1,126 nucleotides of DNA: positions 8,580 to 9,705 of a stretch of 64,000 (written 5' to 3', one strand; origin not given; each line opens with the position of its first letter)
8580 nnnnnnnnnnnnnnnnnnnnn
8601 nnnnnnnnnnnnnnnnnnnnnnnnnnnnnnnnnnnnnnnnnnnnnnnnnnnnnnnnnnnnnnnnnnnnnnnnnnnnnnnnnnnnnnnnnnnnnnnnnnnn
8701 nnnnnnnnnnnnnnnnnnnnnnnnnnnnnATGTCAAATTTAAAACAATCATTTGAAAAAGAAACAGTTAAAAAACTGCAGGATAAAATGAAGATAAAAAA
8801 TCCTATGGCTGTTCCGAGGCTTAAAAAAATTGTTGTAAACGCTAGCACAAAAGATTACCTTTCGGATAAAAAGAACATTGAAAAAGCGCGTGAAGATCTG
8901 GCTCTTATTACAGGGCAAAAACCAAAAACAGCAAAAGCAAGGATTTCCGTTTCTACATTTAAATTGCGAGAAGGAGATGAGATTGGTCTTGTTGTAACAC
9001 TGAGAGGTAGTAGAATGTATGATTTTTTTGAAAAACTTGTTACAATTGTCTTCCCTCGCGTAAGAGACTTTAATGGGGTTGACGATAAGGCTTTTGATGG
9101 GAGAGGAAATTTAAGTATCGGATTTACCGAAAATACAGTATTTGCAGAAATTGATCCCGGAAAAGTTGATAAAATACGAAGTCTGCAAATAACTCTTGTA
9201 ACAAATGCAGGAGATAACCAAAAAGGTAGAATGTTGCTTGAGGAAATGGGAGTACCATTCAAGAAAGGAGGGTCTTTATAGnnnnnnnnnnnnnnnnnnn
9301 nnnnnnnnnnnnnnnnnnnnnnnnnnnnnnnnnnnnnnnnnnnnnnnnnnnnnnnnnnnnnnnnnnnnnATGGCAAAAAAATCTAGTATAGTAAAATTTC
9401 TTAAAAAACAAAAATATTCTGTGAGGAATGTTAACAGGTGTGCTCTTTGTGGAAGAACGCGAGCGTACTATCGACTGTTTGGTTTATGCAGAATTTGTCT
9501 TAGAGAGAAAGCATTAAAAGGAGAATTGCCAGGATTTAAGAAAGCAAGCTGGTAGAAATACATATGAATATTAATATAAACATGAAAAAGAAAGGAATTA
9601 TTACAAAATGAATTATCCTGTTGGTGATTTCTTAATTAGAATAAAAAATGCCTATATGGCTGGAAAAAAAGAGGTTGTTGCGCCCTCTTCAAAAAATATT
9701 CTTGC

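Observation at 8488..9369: Paired ~85-nt conserved leader elements precede the two Zn-ribbon r-protein genes rpmJ and rpsZ; rpmJ is relocated into the spc cluster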

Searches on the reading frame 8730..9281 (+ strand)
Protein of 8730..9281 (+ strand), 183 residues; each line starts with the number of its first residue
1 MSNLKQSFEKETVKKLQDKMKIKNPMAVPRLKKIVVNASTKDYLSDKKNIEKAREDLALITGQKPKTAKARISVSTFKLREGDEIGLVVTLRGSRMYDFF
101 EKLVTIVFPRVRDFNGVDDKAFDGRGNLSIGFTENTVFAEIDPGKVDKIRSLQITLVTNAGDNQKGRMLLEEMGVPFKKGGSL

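Call 9: find_related_loci(query=window:8730-9278:+, collection=genome_contigs, flank=7000)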
Query window:8730-9278:+ (183 aa) in genome_contigs; peptide patterns used: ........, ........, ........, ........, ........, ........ (x = any residue, [..] = any of these).
333 stretches matched a pattern; 93 encode a relative of the query (tblastn E <= 1e-3); the best 80 are kept; 80 distinct loci.
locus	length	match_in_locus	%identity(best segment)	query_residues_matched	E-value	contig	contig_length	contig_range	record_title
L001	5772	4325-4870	73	1-182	3e-89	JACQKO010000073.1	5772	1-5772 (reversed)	MAG: Candidatus Levyibacteriota bacterium isolate NC_groundwater_1179_Ag_S-0.1um_40_84 S_p1_S3_coassembly_k141_1911161,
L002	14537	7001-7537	73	1-179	6e-88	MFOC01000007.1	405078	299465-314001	MAG: Candidatus Levybacteria bacterium RIFCSPHIGHO2_02_FULL_40_18 rifcsphigho2_02_scaffold_49, whole genome shotgun sequ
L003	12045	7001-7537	75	1-179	7e-88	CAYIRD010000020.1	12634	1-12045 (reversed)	MAG TPA_asm: uncultured Gammaproteobacteria bacterium isolate ERP119705_co24_323 genome assembly, contig: NODE_6503_leng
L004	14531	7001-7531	72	1-177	3e-86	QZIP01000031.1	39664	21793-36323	MAG: Candidatus Parcubacteria bacterium isolate SURF_62 Ga0104751_1001454, whole genome shotgun sequence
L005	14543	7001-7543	72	1-181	4e-86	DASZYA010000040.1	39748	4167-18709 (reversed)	MAG TPA_asm: Patescibacteria group bacterium isolate SMAG_U6198 k141_743506, whole genome shotgun sequence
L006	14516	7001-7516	73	9-180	2e-84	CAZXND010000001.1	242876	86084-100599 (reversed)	MAG TPA_asm: uncultured Gammaproteobacteria bacterium isolate SRP192515_co1_195 genome assembly, contig: NODE_19_length_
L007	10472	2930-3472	71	1-181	5e-84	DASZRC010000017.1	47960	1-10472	MAG TPA_asm: Patescibacteria group bacterium isolate SMAG_U6014 k141_891951, whole genome shotgun sequence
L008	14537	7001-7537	69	1-179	9e-82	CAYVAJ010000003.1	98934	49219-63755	MAG TPA_asm: uncultured Gammaproteobacteria bacterium isolate SRP144015_co1_62 genome assembly, contig: NODE_113_length_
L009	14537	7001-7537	68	1-179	1e-80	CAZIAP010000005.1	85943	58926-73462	MAG TPA_asm: uncultured Gammaproteobacteria bacterium isolate SRP144015_co1_80 genome assembly, contig: NODE_141_length_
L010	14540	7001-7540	68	1-180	1e-80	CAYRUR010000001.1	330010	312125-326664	MAG TPA_asm: uncultured Gammaproteobacteria bacterium isolate SRP144015_co1_42 genome assembly, contig: NODE_12_length_3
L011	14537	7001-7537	66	1-179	2e-77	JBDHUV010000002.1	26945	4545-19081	MAG: Candidatus Levyibacteriota bacterium isolate AS-MESO-3CA.413 NODE_7508_length_26945_cov_7.151742, whole genome shot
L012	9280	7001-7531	66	4-180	8e-77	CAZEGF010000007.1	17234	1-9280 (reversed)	MAG TPA_asm: uncultured Gammaproteobacteria bacterium isolate SRP135725_co2_582 genome assembly, contig: k141_1763698, w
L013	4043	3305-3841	64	1-179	1e-73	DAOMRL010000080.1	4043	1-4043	MAG TPA_asm: Candidatus Levyibacteriota bacterium isolate AMR_MDS_5809 NODE_5511_length_4043_cov_4.012036, whole genome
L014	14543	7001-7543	60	1-181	3e-71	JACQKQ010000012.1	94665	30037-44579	MAG: Candidatus Levyibacteriota bacterium isolate NC_groundwater_1181_Ag_S-0.1um_42_368 S_p1_S3_coassembly_k141_358193,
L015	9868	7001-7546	60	2-183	4e-71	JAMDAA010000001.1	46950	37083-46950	MAG: Patescibacteria group bacterium isolate FK_Sedi_B_Bin.274 NODE_1958_length_46950_cov_17.5234, whole genome shotgun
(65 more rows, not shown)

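Call 14: find_encoding_contigs(protein=window:8730-9281:+, flank=10000, max_places=10)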
Protein window:8730-9281:+ (183 aa): 23 contigs read that carry it; 4 places shown.
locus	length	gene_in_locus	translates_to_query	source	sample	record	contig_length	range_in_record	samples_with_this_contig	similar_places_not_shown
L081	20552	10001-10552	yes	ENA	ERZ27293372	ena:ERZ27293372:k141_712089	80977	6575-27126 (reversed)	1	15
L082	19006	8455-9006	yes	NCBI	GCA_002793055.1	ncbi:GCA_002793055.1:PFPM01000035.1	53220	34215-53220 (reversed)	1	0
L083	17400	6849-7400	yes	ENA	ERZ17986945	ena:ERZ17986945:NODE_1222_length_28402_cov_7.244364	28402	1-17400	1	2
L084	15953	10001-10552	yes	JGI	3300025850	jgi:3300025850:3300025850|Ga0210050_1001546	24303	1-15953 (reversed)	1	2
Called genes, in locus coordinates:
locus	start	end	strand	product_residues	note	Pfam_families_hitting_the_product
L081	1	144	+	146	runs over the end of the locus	PF00293:NUDIX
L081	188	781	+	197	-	-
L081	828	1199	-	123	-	PF00903:Glyoxalase (weak), PF18029:Glyoxalase_6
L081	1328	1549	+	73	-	-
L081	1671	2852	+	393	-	PF00009:GTP_EFTU, PF03144:GTP_EFTU_D2, PF03143:GTP_EFTU_D3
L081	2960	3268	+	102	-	PF00338:Ribosomal_S10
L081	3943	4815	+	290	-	PF00297:Ribosomal_L3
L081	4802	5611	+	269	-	PF00573:Ribosomal_L4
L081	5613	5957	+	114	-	PF00276:Ribosomal_L23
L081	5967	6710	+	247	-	PF00181:Ribosomal_L2_N, PF03947:Ribosomal_L2_C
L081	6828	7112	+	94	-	PF00203:Ribosomal_S19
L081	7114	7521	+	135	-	PF00237:Ribosomal_L22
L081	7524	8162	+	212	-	PF07650:KH_2, PF00189:Ribosomal_S3_C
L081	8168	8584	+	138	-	PF00252:Ribosomal_L16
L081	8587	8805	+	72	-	PF00831:Ribosomal_L29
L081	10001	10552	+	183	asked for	PF00281:Ribosomal_L5, PF00673:Ribosomal_L5_C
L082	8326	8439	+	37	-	PF00444:Ribosomal_L36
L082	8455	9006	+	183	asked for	PF00281:Ribosomal_L5, PF00673:Ribosomal_L5_C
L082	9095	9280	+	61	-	PF00253:Ribosomal_S14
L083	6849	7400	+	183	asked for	PF00281:Ribosomal_L5, PF00673:Ribosomal_L5_C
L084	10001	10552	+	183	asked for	PF00281:Ribosomal_L5, PF00673:Ribosomal_L5_C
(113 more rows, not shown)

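Call 18: find_homologous_proteins(query=window:8730-9278:+, max_evalue=1e-40)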
Query window:8730-9278:+ (183 aa): 6704 proteins with E <= 1e-40 among 8000 candidates; the best 120 are listed.
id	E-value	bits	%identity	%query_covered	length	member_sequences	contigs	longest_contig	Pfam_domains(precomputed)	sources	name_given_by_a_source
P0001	1.0e-107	375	97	99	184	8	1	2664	PF00281.25,PF00673.27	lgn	-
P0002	6.2e-96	337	87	100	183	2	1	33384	PF00281.25,PF00673.27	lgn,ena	-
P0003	4.6e-91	321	83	98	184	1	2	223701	PF00281.25,PF00673.27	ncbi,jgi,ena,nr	ncbi:MAG: 50S ribosomal protein L5 [Candidatus Levybacteria bacterium CG10_big_fil_rev_8_21_14_0_10_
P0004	3.8e-90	318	83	98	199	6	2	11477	PF00281.25,PF00673.27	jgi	jgi:large subunit ribosomal protein L5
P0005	8.8e-90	317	83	98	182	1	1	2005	PF00281.25,PF00673.27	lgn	-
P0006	2.0e-89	316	81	98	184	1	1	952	PF00281.25,PF00673.27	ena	-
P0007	2.2e-86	306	81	98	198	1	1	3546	PF00281.25,PF00673.27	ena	-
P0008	2.8e-86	305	76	99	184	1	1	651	PF00281.25,PF00673.27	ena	-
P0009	5.9e-86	304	80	98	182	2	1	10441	PF00281.25,PF00673.27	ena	-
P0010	1.1e-85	303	78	98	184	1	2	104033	PF00281.25,PF00673.27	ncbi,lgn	-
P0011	1.3e-85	303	80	98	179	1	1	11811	PF00281.25,PF00673.27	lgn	-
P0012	3.2e-85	302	78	98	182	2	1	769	PF00281.25,PF00673.27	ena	-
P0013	3.2e-85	302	78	98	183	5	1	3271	PF00281.25,PF00673.27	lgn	-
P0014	2.9e-84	299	80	99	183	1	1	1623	PF00281.25,PF00673.27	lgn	-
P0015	1.9e-83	296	75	98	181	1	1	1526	PF00281.25,PF00673.27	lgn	-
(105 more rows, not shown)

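Call 20: find_encoding_contigs(protein=P0001, flank=8000, max_places=3)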
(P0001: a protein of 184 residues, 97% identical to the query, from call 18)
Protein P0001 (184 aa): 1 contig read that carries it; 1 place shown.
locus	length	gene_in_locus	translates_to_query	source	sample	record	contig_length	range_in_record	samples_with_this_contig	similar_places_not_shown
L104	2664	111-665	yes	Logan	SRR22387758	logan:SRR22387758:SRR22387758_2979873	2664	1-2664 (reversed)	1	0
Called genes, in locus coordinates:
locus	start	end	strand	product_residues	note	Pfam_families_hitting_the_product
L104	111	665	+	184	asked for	PF00281:Ribosomal_L5, PF00673:Ribosomal_L5_C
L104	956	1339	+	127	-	PF00410:Ribosomal_S8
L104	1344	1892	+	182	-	PF00347:Ribosomal_L6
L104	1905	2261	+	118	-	PF00861:Ribosomal_L18p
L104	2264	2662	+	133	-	?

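Call 21: find_encoding_contigs(protein=P0002, flank=8000, max_places=3)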
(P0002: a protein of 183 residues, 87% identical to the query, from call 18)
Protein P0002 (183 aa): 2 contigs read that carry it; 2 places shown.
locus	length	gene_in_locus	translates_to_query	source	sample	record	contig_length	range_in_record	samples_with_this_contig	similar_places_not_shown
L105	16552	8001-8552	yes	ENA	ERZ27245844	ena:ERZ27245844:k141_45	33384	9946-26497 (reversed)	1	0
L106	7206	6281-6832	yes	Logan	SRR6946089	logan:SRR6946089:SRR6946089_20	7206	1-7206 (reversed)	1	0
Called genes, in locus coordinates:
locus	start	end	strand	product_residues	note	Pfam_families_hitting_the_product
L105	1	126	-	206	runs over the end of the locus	PF00300:His_Phos_1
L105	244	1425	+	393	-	PF00009:GTP_EFTU, PF03144:GTP_EFTU_D2, PF03143:GTP_EFTU_D3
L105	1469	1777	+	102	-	PF00338:Ribosomal_S10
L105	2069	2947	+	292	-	PF00297:Ribosomal_L3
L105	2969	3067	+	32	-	-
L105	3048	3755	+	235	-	PF00573:Ribosomal_L4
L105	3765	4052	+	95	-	PF00276:Ribosomal_L23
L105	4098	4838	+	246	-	PF00181:Ribosomal_L2_N, PF03947:Ribosomal_L2_C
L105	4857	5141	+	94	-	PF00203:Ribosomal_S19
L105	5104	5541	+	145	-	PF00237:Ribosomal_L22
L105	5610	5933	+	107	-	PF07650:KH_2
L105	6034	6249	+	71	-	PF00189:Ribosomal_S3_C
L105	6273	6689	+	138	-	PF00252:Ribosomal_L16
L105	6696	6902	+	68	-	PF00831:Ribosomal_L29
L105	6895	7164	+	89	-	PF00366:Ribosomal_S17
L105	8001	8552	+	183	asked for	PF00281:Ribosomal_L5, PF00673:Ribosomal_L5_C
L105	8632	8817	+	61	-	PF00253:Ribosomal_S14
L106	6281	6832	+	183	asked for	PF00281:Ribosomal_L5, PF00673:Ribosomal_L5_C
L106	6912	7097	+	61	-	PF00253:Ribosomal_S14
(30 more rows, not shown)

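Call 22: find_encoding_contigs(protein=P0003, flank=8000, max_places=3)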
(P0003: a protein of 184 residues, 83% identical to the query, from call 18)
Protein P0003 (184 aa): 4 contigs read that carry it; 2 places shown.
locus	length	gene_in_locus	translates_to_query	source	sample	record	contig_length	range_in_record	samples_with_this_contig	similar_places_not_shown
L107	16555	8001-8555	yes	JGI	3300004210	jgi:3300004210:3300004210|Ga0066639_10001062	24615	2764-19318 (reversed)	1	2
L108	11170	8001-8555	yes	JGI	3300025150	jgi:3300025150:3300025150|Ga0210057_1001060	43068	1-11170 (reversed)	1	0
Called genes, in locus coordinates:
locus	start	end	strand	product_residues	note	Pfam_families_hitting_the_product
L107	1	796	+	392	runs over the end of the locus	PF00009:GTP_EFTU, PF03144:GTP_EFTU_D2, PF03143:GTP_EFTU_D3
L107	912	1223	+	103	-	PF00338:Ribosomal_S10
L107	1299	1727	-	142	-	PF00293:NUDIX, PF14815:NUDIX_4, PF22327:Nudt16-like (weak)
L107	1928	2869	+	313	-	PF00297:Ribosomal_L3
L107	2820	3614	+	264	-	PF00573:Ribosomal_L4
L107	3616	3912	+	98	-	PF00276:Ribosomal_L23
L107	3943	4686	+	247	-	PF00181:Ribosomal_L2_N, PF03947:Ribosomal_L2_C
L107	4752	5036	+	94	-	PF00203:Ribosomal_S19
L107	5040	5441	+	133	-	PF00237:Ribosomal_L22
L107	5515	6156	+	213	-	PF07650:KH_2, PF00189:Ribosomal_S3_C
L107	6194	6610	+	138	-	PF00252:Ribosomal_L16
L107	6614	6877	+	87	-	PF00831:Ribosomal_L29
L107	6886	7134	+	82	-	PF00366:Ribosomal_S17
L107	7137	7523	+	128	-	PF00238:Ribosomal_L14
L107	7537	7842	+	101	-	PF00467:KOW, PF17136:ribosomal_L24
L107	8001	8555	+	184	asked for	PF00281:Ribosomal_L5, PF00673:Ribosomal_L5_C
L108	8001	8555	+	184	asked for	PF00281:Ribosomal_L5, PF00673:Ribosomal_L5_C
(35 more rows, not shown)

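Call 25: find_encoding_contigs(protein=P0004, flank=6000, max_places=2)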
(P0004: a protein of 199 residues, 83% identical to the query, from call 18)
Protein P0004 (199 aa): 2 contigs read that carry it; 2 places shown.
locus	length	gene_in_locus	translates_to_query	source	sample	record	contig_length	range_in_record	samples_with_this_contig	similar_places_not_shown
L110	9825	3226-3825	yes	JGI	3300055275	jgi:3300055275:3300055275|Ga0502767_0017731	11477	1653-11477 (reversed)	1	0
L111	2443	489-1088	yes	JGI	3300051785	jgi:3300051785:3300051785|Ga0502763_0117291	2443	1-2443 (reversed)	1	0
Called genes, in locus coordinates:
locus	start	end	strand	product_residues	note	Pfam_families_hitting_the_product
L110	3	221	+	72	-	?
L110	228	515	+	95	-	PF00203:Ribosomal_S19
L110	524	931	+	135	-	PF00237:Ribosomal_L22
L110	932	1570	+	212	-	PF07650:KH_2, PF00189:Ribosomal_S3_C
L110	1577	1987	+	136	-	PF00252:Ribosomal_L16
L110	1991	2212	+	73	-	PF00831:Ribosomal_L29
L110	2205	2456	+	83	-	PF00366:Ribosomal_S17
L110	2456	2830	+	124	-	PF00238:Ribosomal_L14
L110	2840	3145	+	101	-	PF00467:KOW, PF17136:ribosomal_L24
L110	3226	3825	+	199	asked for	PF00281:Ribosomal_L5, PF00673:Ribosomal_L5_C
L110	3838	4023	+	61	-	PF00253:Ribosomal_S14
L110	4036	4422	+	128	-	PF00410:Ribosomal_S8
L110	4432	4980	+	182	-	PF00347:Ribosomal_L6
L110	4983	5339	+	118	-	PF00861:Ribosomal_L18p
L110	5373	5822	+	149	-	PF00333:Ribosomal_S5, PF03719:Ribosomal_S5_C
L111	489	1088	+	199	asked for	PF00281:Ribosomal_L5, PF00673:Ribosomal_L5_C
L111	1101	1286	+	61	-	PF00253:Ribosomal_S14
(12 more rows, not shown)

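Call 26: find_encoding_contigs(protein=P0009, flank=6000, max_places=2)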
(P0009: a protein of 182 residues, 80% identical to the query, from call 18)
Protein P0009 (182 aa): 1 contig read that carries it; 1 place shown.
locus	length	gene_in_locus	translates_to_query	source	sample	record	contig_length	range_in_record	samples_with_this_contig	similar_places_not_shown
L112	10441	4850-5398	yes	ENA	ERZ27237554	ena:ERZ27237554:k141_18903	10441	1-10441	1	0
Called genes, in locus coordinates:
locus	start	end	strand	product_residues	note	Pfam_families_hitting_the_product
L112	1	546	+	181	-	?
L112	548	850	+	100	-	PF00276:Ribosomal_L23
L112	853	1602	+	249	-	PF00181:Ribosomal_L2_N, PF03947:Ribosomal_L2_C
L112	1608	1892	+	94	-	PF00203:Ribosomal_S19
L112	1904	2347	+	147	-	PF00237:Ribosomal_L22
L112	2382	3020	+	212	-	PF07650:KH_2, PF00189:Ribosomal_S3_C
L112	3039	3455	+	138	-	PF00252:Ribosomal_L16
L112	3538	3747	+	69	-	PF00831:Ribosomal_L29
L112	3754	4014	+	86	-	PF00366:Ribosomal_S17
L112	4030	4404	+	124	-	PF00238:Ribosomal_L14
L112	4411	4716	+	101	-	PF00467:KOW (weak), PF17136:ribosomal_L24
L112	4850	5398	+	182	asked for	PF00281:Ribosomal_L5, PF00673:Ribosomal_L5_C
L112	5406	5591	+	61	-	PF00253:Ribosomal_S14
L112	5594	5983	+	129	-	PF00410:Ribosomal_S8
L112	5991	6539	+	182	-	PF00347:Ribosomal_L6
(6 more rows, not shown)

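Call 27: find_encoding_contigs(protein=P0011, flank=6000, max_places=2)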
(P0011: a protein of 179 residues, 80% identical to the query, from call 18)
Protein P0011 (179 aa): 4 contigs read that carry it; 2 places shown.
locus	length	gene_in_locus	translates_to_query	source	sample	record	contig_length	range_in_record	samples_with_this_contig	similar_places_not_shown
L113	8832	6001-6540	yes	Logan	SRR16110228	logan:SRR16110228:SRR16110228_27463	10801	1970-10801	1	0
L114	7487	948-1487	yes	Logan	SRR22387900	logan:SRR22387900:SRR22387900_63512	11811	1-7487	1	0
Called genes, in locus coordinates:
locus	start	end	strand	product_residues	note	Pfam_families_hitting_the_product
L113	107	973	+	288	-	PF00297:Ribosomal_L3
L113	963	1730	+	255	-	PF00573:Ribosomal_L4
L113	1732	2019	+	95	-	PF00276:Ribosomal_L23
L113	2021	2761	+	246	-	PF00181:Ribosomal_L2_N, PF03947:Ribosomal_L2_C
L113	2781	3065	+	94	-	PF00203:Ribosomal_S19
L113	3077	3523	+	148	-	PF00237:Ribosomal_L22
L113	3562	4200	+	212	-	PF07650:KH_2, PF00189:Ribosomal_S3_C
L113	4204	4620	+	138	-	PF00252:Ribosomal_L16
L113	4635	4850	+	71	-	PF00831:Ribosomal_L29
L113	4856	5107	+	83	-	PF00366:Ribosomal_S17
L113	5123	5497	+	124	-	PF00238:Ribosomal_L14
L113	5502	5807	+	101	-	PF17136:ribosomal_L24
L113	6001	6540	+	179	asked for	PF00281:Ribosomal_L5, PF00673:Ribosomal_L5_C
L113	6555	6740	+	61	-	PF00253:Ribosomal_S14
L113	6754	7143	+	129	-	PF00410:Ribosomal_S8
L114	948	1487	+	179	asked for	PF00281:Ribosomal_L5, PF00673:Ribosomal_L5_C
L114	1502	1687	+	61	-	PF00253:Ribosomal_S14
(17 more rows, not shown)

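Call 43: find_encoding_contigs(protein=P0010, flank=10000, max_places=2)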
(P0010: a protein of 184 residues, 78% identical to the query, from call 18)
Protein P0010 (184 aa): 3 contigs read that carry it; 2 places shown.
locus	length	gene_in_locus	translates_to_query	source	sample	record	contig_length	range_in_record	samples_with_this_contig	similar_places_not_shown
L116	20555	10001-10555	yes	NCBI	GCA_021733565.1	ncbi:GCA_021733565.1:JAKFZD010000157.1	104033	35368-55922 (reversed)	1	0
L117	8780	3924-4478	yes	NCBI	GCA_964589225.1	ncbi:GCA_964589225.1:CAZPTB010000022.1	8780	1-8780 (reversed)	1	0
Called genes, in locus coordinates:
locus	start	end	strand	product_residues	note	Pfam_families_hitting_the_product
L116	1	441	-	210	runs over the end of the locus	PF13399:LytR_C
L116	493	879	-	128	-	PF00903:Glyoxalase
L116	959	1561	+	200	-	-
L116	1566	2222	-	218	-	PF00300:His_Phos_1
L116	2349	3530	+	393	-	PF00009:GTP_EFTU, PF03144:GTP_EFTU_D2, PF03143:GTP_EFTU_D3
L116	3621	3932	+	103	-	PF00338:Ribosomal_S10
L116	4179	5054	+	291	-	PF00297:Ribosomal_L3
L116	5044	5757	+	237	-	PF00573:Ribosomal_L4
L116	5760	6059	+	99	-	PF00276:Ribosomal_L23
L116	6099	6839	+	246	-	PF00181:Ribosomal_L2_N, PF03947:Ribosomal_L2_C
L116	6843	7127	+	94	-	PF00203:Ribosomal_S19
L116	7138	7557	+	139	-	PF00237:Ribosomal_L22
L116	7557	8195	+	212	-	PF07650:KH_2, PF00189:Ribosomal_S3_C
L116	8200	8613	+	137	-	PF00252:Ribosomal_L16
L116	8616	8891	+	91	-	PF00831:Ribosomal_L29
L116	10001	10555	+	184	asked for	PF00281:Ribosomal_L5, PF00673:Ribosomal_L5_C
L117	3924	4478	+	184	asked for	PF00281:Ribosomal_L5, PF00673:Ribosomal_L5_C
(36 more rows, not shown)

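Call 44: find_encoding_contigs(protein=P0007, flank=4000, max_places=2)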
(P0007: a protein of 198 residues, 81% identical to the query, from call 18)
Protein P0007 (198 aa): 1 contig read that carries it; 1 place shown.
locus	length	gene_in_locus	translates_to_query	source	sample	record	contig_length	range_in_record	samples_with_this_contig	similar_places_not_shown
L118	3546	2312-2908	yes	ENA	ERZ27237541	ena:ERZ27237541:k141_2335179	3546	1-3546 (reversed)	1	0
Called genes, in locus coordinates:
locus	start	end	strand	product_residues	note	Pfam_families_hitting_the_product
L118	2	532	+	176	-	?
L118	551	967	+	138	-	PF00252:Ribosomal_L16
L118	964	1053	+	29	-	-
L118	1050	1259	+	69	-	PF00831:Ribosomal_L29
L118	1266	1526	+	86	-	PF00366:Ribosomal_S17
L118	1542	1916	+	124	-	PF00238:Ribosomal_L14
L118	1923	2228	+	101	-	PF00467:KOW (weak), PF17136:ribosomal_L24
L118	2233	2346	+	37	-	PF00444:Ribosomal_L36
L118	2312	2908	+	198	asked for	PF00281:Ribosomal_L5, PF00673:Ribosomal_L5_C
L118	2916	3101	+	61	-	PF00253:Ribosomal_S14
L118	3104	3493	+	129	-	PF00410:Ribosomal_S8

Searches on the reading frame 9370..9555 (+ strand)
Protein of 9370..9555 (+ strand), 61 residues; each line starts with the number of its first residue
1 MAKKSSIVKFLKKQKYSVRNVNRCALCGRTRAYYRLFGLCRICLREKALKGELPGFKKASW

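Call 24: find_encoding_contigs(protein=window:9370-9555:+, flank=6000, max_places=10)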
Protein window:9370-9555:+ (61 aa): 4 contigs read that carry it; 1 place shown.
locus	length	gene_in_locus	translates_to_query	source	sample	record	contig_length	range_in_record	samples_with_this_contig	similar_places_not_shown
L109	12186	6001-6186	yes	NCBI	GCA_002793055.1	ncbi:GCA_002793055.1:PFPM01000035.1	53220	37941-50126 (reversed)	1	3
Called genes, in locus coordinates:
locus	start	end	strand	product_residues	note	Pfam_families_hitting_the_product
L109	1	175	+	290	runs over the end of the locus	PF00297:Ribosomal_L3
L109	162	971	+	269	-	PF00573:Ribosomal_L4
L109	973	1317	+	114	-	PF00276:Ribosomal_L23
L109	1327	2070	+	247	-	PF00181:Ribosomal_L2_N, PF03947:Ribosomal_L2_C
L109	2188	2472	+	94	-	PF00203:Ribosomal_S19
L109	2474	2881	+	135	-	PF00237:Ribosomal_L22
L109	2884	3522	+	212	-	PF07650:KH_2, PF00189:Ribosomal_S3_C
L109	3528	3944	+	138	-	PF00252:Ribosomal_L16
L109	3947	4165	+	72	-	PF00831:Ribosomal_L29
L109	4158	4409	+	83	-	PF00366:Ribosomal_S17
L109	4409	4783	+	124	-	PF00238:Ribosomal_L14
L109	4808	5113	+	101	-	PF00467:KOW, PF17136:ribosomal_L24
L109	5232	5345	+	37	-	PF00444:Ribosomal_L36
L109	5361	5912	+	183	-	PF00281:Ribosomal_L5, PF00673:Ribosomal_L5_C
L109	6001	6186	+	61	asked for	PF00253:Ribosomal_S14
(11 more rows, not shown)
